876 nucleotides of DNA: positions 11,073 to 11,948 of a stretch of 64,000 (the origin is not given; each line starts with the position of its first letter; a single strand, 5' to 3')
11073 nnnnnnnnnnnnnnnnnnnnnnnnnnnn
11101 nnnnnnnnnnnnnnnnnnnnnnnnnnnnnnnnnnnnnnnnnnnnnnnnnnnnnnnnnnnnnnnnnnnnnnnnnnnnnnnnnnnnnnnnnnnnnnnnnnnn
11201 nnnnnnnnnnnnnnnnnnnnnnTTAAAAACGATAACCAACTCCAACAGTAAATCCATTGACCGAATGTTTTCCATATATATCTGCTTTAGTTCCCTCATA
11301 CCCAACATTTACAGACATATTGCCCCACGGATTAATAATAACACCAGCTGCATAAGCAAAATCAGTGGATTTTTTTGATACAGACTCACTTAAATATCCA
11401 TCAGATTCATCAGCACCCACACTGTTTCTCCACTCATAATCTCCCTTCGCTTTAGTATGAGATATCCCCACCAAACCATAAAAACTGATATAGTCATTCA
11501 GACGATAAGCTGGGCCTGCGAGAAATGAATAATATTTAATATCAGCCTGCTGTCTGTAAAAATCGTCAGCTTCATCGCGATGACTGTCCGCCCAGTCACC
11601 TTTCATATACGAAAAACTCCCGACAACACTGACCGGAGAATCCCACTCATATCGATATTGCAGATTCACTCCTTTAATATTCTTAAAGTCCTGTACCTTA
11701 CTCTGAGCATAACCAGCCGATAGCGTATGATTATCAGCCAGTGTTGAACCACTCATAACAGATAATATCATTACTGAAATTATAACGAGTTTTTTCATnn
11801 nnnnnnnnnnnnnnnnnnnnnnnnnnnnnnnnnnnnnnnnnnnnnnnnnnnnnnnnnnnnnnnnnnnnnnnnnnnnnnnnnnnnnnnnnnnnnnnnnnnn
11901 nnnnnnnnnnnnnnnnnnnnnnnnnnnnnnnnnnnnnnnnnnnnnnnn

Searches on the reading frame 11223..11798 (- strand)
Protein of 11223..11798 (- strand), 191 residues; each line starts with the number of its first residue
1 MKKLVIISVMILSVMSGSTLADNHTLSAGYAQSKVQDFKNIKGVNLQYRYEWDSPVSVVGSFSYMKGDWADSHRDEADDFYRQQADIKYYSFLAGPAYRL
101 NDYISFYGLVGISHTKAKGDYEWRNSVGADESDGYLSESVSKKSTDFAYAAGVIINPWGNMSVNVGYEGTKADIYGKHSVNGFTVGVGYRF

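Call 14: search_protein_families(proteins=[window:11223-11798:-], library=padloc, max_evalue=0.001)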
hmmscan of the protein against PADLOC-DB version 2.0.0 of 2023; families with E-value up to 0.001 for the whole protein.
window:11223-11798:- (191 aa): 0 families

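Call 33: search_protein_families(proteins=[window:11223-11798:-], library=ncbifam, max_evalue=0.001)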
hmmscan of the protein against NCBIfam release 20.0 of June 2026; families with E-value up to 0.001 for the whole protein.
window:11223-11798:- (191 aa): 2 families
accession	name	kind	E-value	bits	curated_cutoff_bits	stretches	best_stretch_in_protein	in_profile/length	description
NF011777.0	PRK15240.1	equivalog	2.3e-36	125.2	258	1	1-191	1-185/185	resistance to complement killing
NF006917.0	PRK09408.1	equivalog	1.9e-31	109.2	176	1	1-191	1-171/171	outer membrane protein OmpX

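Call 37: find_related_loci(query=window:11223-11798:-, collection=genome_contigs, flank=3000)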
Query window:11223-11798:- (191 aa) in genome_contigs; peptide patterns used: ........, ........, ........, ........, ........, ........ (x = any residue, [..] = any of these).
184 stretches matched a pattern; 26 encode a relative of the query (tblastn E <= 1e-3); 25 distinct loci.
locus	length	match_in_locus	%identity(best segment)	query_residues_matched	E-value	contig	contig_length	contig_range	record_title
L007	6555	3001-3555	58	1-191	6e-70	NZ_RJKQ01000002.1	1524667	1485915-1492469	Enterobacter sp. BIGb0383 Ga0304806_102, whole genome shotgun sequence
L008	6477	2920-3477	57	1-191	2e-65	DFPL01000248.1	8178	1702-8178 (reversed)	MAG TPA_asm: Enterobacteriaceae bacterium UBA3516 UBA3516_contig_1381, whole genome shotgun sequence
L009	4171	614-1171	53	1-191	4e-62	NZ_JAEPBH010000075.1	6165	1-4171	Tenebrionibacter intestinalis strain BIT-L3 Scaffold75, whole genome shotgun sequence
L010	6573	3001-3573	52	1-191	2e-60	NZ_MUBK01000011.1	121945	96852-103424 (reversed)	Xenorhabdus beddingii strain DSM 4764 Xbed_11, whole genome shotgun sequence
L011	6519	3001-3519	54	12-191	9e-60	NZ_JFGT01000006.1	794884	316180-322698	Pantoea sp. IMH Scaffold1_6, whole genome shotgun sequence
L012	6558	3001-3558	55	1-191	5e-58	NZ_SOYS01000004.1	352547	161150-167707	Cedecea colo strain ZA scaffold_3, whole genome shotgun sequence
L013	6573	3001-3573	51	1-191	1e-56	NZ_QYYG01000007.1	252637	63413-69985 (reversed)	Serratia inhibens strain S40 scaffold_7, whole genome shotgun sequence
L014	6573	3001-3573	51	1-191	6e-56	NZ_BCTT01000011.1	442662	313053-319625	Serratia grimesii NBRC 13537, whole genome shotgun sequence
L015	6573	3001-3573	49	1-191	6e-54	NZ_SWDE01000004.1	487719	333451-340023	Serratia proteamaculans strain UME734 UME734_4, whole genome shotgun sequence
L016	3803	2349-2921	49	1-191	3e-53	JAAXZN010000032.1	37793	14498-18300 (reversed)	MAG: Serratia liquefaciens isolate AS01afH2WH_43 20618_AS01, whole genome shotgun sequence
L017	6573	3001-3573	49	1-191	4e-53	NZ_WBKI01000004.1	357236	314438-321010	Serratia proteamaculans strain CCUG 14510 contig_0000004, whole genome shotgun sequence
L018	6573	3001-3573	48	1-191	1e-52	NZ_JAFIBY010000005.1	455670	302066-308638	Serratia sp. PL17 Ga0418748_05, whole genome shotgun sequence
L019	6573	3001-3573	48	1-191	2e-52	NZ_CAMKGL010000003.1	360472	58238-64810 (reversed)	Serratia quinivorans isolate 6bc90734-a76c-11e8-a962-3c4a9275d6c8 ERS2677028SCcontig000003, whole genome shotgun sequenc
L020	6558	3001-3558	48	1-191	1e-50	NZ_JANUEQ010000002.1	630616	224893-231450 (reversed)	Klebsiella sp. BIGb0407 Ga0480618_02, whole genome shotgun sequence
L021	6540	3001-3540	47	6-191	4e-48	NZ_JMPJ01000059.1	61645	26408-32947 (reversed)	Ewingella americana ATCC 33852 GEAM.assembly.066, whole genome shotgun sequence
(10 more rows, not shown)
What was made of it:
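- Tried and rejected: These are too distant to compare the 3' flank (call 37).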
